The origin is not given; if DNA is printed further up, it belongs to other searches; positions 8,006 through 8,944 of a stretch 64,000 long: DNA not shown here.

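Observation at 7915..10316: Low-GC islet next to blaR1: HNH endonuclease with unknown N-terminal domain plus AAA/DUF4143 ATPase-nuclease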

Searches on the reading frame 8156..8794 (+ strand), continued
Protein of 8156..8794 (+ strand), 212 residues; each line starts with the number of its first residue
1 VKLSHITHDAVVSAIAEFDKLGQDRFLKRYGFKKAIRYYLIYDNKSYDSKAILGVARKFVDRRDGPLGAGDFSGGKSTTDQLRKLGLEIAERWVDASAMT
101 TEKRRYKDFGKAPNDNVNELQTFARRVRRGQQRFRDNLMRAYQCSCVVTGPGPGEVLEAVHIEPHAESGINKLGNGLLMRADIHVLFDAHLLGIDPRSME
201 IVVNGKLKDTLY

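Call 35: find_homologous_proteins(query=A1, max_evalue=1e-10)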
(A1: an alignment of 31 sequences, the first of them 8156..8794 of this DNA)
Query A1 (31 sequences) (212 aa, profile of the alignment): 644 proteins with E <= 1e-10 among 6390 candidates; the best 120 are listed.
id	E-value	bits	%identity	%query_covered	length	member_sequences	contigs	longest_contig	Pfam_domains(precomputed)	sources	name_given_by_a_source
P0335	1.5e-89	318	39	99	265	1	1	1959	PF13391.13,PF26345.1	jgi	-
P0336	1.6e-88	315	39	100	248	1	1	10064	PF13391.13,PF26345.1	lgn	-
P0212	1.6e-88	315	39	100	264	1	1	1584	PF13391.13,PF26345.1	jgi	jgi:hypothetical protein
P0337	1.3e-86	308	43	43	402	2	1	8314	PF13391.13,PF26345.1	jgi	jgi:hypothetical protein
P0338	1.5e-86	308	46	46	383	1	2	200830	PF13391.13,PF26345.1,PF11907.14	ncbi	ncbi:HNH endonuclease [Mesorhizobium sp. BHbsci]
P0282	4.8e-86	307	37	96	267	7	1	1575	PF13391.13,PF26345.1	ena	-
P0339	8.3e-86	306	47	42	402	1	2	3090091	PF13391.13,PF26345.1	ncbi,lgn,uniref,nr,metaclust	ncbi:HNH endonuclease [Caballeronia cordobensis]|uniref:HNH endonuclease n=1 Tax=Caballeronia cordob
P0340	9.4e-81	289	49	45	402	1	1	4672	PF13391.13,PF26345.1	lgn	-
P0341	3.3e-80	287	39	93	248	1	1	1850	PF13391.13,PF26345.1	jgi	jgi:hypothetical protein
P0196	4.1e-77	277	49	49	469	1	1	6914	PF13391.13,PF26345.1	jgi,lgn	jgi:hypothetical protein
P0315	3.0e-75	271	35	95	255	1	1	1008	PF13391.13,PF26345.1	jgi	jgi:HNH endonuclease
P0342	5.1e-75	270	36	95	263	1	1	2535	PF13391.13,PF26345.1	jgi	jgi:HNH endonuclease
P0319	1.1e-74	269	31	97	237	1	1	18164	PF13391.13,PF26345.1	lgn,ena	-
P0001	1.5e-70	256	100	100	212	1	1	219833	PF13391.13,PF26345.1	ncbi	-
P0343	3.5e-69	251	40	100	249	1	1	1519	PF13391.13,PF26345.1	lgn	-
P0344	6.1e-67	244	31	97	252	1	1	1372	PF13391.13,PF26345.1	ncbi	-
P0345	1.0e-64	237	45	35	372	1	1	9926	PF13391.13,PF26345.1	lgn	-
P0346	2.1e-50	190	47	40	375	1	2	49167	PF13391.13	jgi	jgi:predicted restriction endonuclease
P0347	3.8e-50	189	38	40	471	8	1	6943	PF13391.13,PF13610.13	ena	-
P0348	5.0e-50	189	44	38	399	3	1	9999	PF13391.13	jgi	-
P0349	1.5e-49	187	44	49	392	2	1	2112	PF13391.13,PF26345.1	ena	-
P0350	2.0e-49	187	46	44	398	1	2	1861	PF13391.13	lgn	-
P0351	3.4e-49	186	41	41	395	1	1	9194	PF13391.13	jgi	jgi:hypothetical protein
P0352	4.4e-49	185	45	40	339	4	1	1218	PF13391.13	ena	-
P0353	6.6e-49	185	35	58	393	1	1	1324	PF13391.13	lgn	-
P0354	2.3e-48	183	51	40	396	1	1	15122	PF13391.13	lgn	-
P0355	2.8e-48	183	40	40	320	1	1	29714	PF13391.13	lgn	-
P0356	4.8e-48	182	44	40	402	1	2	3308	PF13391.13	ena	-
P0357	5.6e-48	182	42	41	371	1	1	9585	PF13391.13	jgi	jgi:hypothetical protein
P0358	6.8e-48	182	44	42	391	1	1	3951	PF13391.13,PF26345.1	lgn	-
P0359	6.9e-48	182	46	40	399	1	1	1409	PF13391.13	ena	-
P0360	7.4e-48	181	48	40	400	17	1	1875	PF13391.13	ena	-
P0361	9.1e-48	181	44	41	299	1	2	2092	PF13391.13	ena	-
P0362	1.1e-47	181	43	41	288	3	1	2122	PF13391.13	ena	-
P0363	1.8e-47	180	48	40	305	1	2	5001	PF13391.13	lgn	-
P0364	2.6e-47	180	44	40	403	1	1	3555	PF13391.13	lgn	-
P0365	2.7e-47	180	42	41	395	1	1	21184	PF13391.13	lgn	-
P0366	2.7e-47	180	45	41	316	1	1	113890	PF13391.13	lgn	-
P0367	5.3e-47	179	45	40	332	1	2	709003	PF13391.13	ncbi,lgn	ncbi:MAG: HNH endonuclease [Bacteroidota bacterium]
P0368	5.3e-47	179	45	41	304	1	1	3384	PF13391.13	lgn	-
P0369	6.4e-47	178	38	65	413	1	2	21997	PF13391.13,PF26345.1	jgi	jgi:putative restriction endonuclease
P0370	9.0e-47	178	43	46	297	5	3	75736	PF13391.13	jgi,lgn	jgi:predicted restriction endonuclease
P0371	1.7e-46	177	43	44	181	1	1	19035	PF13391.13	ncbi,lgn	-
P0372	2.4e-46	177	42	42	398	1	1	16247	PF13391.13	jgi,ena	jgi:hypothetical protein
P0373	3.1e-46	176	42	50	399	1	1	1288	PF13391.13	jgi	jgi:hypothetical protein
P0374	3.9e-46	176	38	53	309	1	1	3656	PF13391.13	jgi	jgi:hypothetical protein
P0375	5.9e-46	175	47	32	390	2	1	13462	PF13391.13,PF26345.1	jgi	jgi:hypothetical protein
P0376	8.2e-46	175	44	40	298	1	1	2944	PF13391.13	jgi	-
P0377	1.0e-45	174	46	32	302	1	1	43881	PF13391.13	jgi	-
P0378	1.2e-45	174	36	41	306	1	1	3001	PF13391.13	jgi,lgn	-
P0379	1.6e-45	174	45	41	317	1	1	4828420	PF13391.13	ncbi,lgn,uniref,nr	ncbi:hypothetical protein QE429_003857 [Bacillus sp. SORGH_AS 510]|uniref:HNH endonuclease n=1 Tax=B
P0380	3.3e-45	173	36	55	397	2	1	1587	PF13391.13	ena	-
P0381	5.0e-45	172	34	55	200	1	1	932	PF13391.13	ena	-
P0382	5.8e-45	172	48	39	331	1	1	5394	PF13391.13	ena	-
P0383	1.3e-44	171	50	32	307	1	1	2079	PF13391.13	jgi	jgi:hypothetical protein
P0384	7.2e-44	168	47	32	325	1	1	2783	PF13391.13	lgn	-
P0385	7.7e-44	168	41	40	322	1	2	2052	PF13391.13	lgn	-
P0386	8.2e-44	168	39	36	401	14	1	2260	PF13391.13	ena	-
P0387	9.7e-44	168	35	64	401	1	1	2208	PF13391.13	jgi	jgi:hypothetical protein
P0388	2.9e-43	166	42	33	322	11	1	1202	PF13391.13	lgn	-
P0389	3.3e-43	166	38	40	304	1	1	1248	PF13391.13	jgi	jgi:putative restriction endonuclease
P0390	6.0e-43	165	53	38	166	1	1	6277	PF13391.13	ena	-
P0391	6.5e-43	165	40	40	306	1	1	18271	PF13391.13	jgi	jgi:hypothetical protein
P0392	7.9e-43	165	47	47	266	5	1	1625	PF13391.13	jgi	jgi:HNH endonuclease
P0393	1.2e-42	164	42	41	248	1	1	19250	PF13391.13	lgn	-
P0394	1.4e-42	164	44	40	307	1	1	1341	PF13391.13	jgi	jgi:hypothetical protein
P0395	1.4e-42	164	53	38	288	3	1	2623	PF13391.13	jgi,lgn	jgi:hypothetical protein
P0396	1.5e-42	164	34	44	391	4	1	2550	PF13391.13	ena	-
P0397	2.2e-42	164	41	42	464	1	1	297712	PF13391.13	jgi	jgi:HNH endonuclease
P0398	2.3e-42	163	37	64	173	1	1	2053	PF26345.1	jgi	jgi:hypothetical protein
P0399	2.7e-42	163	47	40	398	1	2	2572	PF13391.13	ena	-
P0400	5.1e-42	162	38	46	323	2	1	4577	PF13391.13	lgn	-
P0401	1.2e-41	161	45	40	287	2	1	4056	PF13391.13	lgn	-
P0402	1.6e-41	161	47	32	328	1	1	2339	PF13391.13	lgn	-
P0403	2.0e-41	160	39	57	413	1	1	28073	PF13391.13,PF28527.1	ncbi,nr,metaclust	ncbi:MAG: HNH endonuclease signature motif containing protein [Chloroflexi bacterium]|nr:HNH endonuc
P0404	2.0e-41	160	44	41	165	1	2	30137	PF13391.13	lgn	-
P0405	2.3e-41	160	44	41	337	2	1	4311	PF13391.13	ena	-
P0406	2.3e-41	160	44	41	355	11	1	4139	PF13391.13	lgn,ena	-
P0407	2.4e-41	160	37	38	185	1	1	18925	PF13391.13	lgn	-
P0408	5.0e-41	159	41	45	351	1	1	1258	PF13391.13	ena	-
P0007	6.9e-41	159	66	50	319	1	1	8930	PF13391.13,PF01878.25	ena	-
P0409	7.5e-41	158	41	40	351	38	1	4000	PF13391.13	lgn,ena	-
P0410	1.0e-40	158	39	54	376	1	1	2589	PF13391.13,PF01381.29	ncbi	-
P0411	1.2e-40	158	39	47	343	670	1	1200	PF13391.13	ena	-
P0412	1.3e-40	158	50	48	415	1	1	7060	PF13391.13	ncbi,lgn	ncbi:MAG: HNH endonuclease [Panacibacter sp.]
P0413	2.5e-40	157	30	69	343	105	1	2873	PF13391.13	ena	-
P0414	3.1e-40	156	43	57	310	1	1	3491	PF13391.13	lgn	-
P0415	3.2e-40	156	37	47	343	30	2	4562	PF13391.13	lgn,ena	-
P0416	4.2e-40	156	47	41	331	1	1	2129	PF13391.13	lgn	-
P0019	6.4e-40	155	58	54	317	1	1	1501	PF13391.13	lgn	-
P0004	1.0e-39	155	59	52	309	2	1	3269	PF13391.13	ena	-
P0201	2.6e-39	153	51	65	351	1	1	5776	PF13391.13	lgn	-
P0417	3.2e-39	153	39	44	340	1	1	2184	PF13391.13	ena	-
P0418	5.6e-39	152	45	50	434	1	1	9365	PF13391.13,PF26345.1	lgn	-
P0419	7.0e-39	152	50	41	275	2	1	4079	PF13391.13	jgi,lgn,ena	jgi:hypothetical protein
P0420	8.4e-39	152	51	42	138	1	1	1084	PF13391.13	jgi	jgi:predicted restriction endonuclease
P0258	9.8e-39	152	54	50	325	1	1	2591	PF13391.13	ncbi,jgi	-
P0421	1.1e-38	151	45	42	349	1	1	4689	PF13391.13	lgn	-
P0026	1.3e-38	151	42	66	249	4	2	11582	PF13391.13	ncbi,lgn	-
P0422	1.4e-38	151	53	37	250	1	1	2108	PF13391.13,PF14338.13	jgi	-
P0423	1.7e-38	151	48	42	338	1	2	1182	PF13391.13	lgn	-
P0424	2.1e-38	150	58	57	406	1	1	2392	PF13391.13,PF01878.25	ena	-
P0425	2.5e-38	150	55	50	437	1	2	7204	PF13391.13,PF01878.25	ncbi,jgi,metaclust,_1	metaclust:\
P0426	2.8e-38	150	46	40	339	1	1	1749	PF13391.13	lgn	-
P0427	3.2e-38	150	44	43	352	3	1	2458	PF13391.13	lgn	-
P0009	3.4e-38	150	61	51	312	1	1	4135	PF13391.13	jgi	jgi:hypothetical protein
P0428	4.1e-38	150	44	51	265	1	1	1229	PF13391.13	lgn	-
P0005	4.2e-38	149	60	58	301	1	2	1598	PF13391.13,PF01878.25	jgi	jgi:predicted RNA-binding protein with PUA-like domain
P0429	4.3e-38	149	54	39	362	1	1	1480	PF13391.13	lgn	-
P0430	5.9e-38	149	45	39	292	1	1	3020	PF13391.13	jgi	jgi:hypothetical protein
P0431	6.0e-38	149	49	48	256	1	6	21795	PF13391.13,PF01878.25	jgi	jgi:hypothetical protein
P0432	6.3e-38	149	54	67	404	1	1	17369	PF13391.13,PF01878.25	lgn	-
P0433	7.5e-38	149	40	58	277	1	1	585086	PF13391.13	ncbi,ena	-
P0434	9.8e-38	148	42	41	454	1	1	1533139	PF13391.13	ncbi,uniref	ncbi:HNH endonuclease [Micromonospora sp. NPDC049175]|uniref:HNH endonuclease n=1 Tax=Micromonospora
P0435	1.0e-37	148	59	50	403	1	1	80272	PF13391.13,PF01878.25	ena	-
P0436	1.1e-37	148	49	67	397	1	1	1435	PF13391.13,PF01878.25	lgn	-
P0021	1.2e-37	148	57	56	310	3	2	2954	PF13391.13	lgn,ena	-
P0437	1.3e-37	148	37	46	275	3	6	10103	PF13391.13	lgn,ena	-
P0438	1.7e-37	147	41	47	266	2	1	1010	PF13391.13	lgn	-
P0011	1.8e-37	147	58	58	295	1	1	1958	PF13391.13,PF01878.25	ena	-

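Call 36: find_encoding_contigs(protein=P0336, flank=6000, max_places=3)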
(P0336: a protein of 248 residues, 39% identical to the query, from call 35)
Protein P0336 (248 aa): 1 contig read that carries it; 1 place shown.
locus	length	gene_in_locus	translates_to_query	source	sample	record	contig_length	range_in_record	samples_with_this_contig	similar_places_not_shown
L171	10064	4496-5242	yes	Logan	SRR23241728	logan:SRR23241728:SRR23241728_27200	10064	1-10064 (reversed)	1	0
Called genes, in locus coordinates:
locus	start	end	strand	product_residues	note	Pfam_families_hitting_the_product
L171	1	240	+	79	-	?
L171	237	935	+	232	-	PF03379:CcmB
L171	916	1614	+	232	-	PF01578:Cytochrom_C_asm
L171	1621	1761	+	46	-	-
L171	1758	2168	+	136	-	PF03100:CcmE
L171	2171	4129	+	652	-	PF01578:Cytochrom_C_asm, PF16327:CcmF_C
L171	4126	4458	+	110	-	-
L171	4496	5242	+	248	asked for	PF26345:ScoMcrA_N, PF13391:HNH_2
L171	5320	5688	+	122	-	PF05973:Gp49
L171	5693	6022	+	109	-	PF13744:HTH_37, PF13560:HTH_31 (weak), PF01381:HTH_3 (weak)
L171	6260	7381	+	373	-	-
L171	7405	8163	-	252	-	-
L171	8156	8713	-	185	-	-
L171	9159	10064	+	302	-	?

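Call 37: find_encoding_contigs(protein=P0319, flank=6000, max_places=3)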
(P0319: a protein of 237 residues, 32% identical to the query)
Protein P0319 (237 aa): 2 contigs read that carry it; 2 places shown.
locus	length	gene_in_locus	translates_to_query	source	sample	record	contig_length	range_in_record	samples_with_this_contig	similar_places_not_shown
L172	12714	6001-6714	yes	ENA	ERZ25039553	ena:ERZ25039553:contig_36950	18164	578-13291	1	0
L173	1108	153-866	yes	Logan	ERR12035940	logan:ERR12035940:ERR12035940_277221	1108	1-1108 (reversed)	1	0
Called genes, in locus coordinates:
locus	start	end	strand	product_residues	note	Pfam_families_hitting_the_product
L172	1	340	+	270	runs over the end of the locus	PF20172:DUF6538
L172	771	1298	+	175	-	PF00589:Phage_integrase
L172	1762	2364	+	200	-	-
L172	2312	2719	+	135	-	-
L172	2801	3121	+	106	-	-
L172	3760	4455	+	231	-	-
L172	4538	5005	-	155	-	-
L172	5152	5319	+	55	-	PF01381:HTH_3, PF12844:HTH_19 (weak), PF13560:HTH_31 (weak)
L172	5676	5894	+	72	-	-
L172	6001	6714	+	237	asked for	PF26345:ScoMcrA_N, PF13391:HNH_2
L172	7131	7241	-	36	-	-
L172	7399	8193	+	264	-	-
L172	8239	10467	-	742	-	-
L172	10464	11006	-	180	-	-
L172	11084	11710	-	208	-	-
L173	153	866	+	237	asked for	PF26345:ScoMcrA_N, PF13391:HNH_2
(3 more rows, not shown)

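Call 38: find_encoding_contigs(protein=P0339, flank=6000, max_places=3)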
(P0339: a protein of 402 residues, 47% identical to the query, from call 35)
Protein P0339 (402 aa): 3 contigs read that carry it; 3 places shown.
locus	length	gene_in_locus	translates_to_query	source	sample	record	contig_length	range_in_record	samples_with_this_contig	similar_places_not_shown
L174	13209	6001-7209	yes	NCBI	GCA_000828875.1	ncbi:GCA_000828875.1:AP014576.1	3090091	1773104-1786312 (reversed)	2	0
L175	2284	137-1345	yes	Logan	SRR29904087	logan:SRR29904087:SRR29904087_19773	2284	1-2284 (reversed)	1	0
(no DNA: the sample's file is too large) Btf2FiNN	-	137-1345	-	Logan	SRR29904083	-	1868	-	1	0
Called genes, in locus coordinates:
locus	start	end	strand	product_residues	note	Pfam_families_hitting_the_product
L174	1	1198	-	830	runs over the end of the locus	PF02771:Acyl-CoA_dh_N, PF02770:Acyl-CoA_dh_M, PF00441:Acyl-CoA_dh_1, PF09317:ACDH_C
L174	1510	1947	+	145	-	-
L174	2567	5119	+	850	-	PF08206:OB_RNB, PF17876:CSD2, PF00773:RNB, PF00575:S1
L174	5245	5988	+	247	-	PF08032:SpoU_sub_bind, PF00588:SpoU_methylase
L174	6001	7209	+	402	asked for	PF26345:ScoMcrA_N, PF13391:HNH_2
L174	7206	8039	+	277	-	PF01510:Amidase_2, PF01471:PG_binding_1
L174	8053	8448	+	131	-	PF04247:SirB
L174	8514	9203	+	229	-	PF06026:Rib_5-P_isom_A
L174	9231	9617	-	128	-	PF03551:PadR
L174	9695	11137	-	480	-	PF13727:CoA_binding_3, PF02397:Bac_transf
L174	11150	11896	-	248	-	PF00027:cNMP_binding (weak), PF13545:HTH_Crp_2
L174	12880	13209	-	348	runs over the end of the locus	PF08893:DUF1839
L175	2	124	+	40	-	?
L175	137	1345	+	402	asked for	PF26345:ScoMcrA_N, PF13391:HNH_2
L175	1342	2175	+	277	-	PF01510:Amidase_2, PF01471:PG_binding_1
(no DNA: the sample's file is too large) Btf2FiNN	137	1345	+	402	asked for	PF26345:ScoMcrA_N, PF13391:HNH_2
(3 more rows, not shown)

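Call 51: search_protein_families(library=pfam, proteins=[P0193, P0196, P0338, P0029, P0047, P0002], max_evalue=0.01)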
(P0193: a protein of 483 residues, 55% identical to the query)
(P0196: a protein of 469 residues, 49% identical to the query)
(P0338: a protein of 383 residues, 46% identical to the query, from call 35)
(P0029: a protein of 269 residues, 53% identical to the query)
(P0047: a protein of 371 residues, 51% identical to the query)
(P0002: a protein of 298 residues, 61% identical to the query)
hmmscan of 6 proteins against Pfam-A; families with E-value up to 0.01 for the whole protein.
P0193 (483 aa): 1 family
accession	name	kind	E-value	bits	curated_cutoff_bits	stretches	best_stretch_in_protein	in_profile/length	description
PF13391.12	HNH_2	-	1.3e-10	41.4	21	1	386-435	1-66/66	HNH endonuclease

P0196 (469 aa): 1 family
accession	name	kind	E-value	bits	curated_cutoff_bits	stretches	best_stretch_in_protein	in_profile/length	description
PF13391.12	HNH_2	-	2.3e-11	43.8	21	1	366-415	1-66/66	HNH endonuclease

P0338 (383 aa): 2 families
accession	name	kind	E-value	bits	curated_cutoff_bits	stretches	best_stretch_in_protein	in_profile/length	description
PF13391.12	HNH_2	-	5.1e-12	45.9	21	1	280-329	1-66/66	HNH endonuclease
PF11907.13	DUF3427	-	1.6e-07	31.3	27.7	1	99-214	124-247/280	Domain of unknown function (DUF3427)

P0029 (269 aa): 1 family
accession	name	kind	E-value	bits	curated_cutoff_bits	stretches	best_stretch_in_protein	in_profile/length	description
PF18731.6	HEPN_Swt1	-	3.5e-26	92.2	27.5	1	13-125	1-115/115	Swt1-like HEPN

P0047 (371 aa): 1 family
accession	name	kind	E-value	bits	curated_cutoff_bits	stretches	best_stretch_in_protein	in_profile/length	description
PF01844.29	HNH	-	1.9e-06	28.3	21.4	1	298-348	1-46/47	HNH endonuclease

P0002 (298 aa): 1 family
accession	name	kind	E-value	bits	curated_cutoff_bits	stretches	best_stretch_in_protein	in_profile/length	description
PF13391.12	HNH_2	-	7.6e-13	48.6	21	1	205-254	1-66/66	HNH endonuclease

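Call 65: find_encoding_contigs(protein=P0036, flank=5000, max_places=3)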
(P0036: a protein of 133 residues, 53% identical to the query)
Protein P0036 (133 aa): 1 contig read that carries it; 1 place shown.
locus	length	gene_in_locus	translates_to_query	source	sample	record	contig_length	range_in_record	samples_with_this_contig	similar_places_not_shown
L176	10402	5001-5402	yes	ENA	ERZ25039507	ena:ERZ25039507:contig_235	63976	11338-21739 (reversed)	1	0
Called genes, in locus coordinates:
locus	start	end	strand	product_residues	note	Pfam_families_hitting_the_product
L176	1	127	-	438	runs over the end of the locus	PF13589:HATPase_c_3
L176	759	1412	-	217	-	-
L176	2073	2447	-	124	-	-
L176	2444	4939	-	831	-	PF02463:SMC_N, PF13175:AAA_15, PF13476:AAA_23, PF13304:AAA_21 (weak)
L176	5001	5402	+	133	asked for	PF26345:ScoMcrA_N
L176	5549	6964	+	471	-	PF00069:Pkinase (weak)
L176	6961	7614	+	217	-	-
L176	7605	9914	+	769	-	PF00580:UvrD-helicase (weak), PF13086:AAA_11, PF13245:AAA_19, PF13604:AAA_30 (weak), PF13086:AAA_11, PF13087:AAA_12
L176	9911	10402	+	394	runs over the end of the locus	-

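Call 66: find_encoding_contigs(protein=P0050, flank=5000, max_places=3)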
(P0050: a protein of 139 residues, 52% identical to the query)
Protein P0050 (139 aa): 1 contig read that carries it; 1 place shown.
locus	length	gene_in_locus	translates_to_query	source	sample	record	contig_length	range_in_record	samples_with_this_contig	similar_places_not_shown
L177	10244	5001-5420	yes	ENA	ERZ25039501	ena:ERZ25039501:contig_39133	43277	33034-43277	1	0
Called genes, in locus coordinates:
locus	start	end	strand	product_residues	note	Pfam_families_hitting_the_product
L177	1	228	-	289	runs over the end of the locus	-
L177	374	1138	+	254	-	PF00392:GntR, PF13545:HTH_Crp_2 (weak), PF07702:UTRA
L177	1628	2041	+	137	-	PF01035:DNA_binding_1 (weak)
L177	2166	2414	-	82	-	PF00392:GntR (weak)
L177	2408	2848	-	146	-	PF13581:HATPase_c_2 (weak)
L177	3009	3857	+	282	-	PF13560:HTH_31, PF01381:HTH_3, PF12844:HTH_19 (weak), PF19054:DUF5753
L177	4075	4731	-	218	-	PF13391:HNH_2 (weak)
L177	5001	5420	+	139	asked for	PF26345:ScoMcrA_N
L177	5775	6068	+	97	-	PF02467:Whib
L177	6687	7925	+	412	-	PF22483:Mu-transpos_C_2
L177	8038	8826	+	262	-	PF01695:IstB_IS21, PF00308:Bac_DnaA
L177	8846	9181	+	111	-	-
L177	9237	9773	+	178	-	-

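Call 67: find_encoding_contigs(protein=P0049, flank=5000, max_places=4)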
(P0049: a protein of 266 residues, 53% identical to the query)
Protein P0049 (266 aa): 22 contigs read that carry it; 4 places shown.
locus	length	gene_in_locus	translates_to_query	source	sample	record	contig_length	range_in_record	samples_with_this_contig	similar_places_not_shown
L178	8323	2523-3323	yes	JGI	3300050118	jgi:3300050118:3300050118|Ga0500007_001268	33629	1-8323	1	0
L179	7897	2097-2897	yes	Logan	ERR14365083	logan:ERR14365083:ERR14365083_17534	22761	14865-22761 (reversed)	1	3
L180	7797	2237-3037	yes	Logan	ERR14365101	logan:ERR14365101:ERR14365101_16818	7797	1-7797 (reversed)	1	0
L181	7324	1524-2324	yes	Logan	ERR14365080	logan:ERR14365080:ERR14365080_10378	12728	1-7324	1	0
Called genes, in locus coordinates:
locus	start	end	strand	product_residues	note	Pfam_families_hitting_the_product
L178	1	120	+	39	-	?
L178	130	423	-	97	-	-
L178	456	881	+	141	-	-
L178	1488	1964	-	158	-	-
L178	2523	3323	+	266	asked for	PF18731:HEPN_Swt1, PF26345:ScoMcrA_N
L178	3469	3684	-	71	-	-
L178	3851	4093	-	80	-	-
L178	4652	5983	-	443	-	PF00070:Pyr_redox (faint), PF00890:FAD_binding_2 (weak), PF01266:DAO (weak), PF03486:HI0933_like (faint), PF07992:Pyr_redox_2 (weak), PF12831:FAD_oxidored, PF13450:NAD_binding_8 (weak)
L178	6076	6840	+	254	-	PF18154:pPIWI_RE_REase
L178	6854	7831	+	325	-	PF13032:RNaseH_pPIWI_RE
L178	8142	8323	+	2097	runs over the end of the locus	PF13307:Helicase_C_2, PF00270:DEAD, PF00271:Helicase_C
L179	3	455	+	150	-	?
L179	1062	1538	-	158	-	-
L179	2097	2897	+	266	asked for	PF18731:HEPN_Swt1, PF26345:ScoMcrA_N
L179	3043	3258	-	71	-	-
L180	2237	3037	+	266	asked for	PF18731:HEPN_Swt1, PF26345:ScoMcrA_N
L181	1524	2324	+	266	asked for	PF18731:HEPN_Swt1, PF26345:ScoMcrA_N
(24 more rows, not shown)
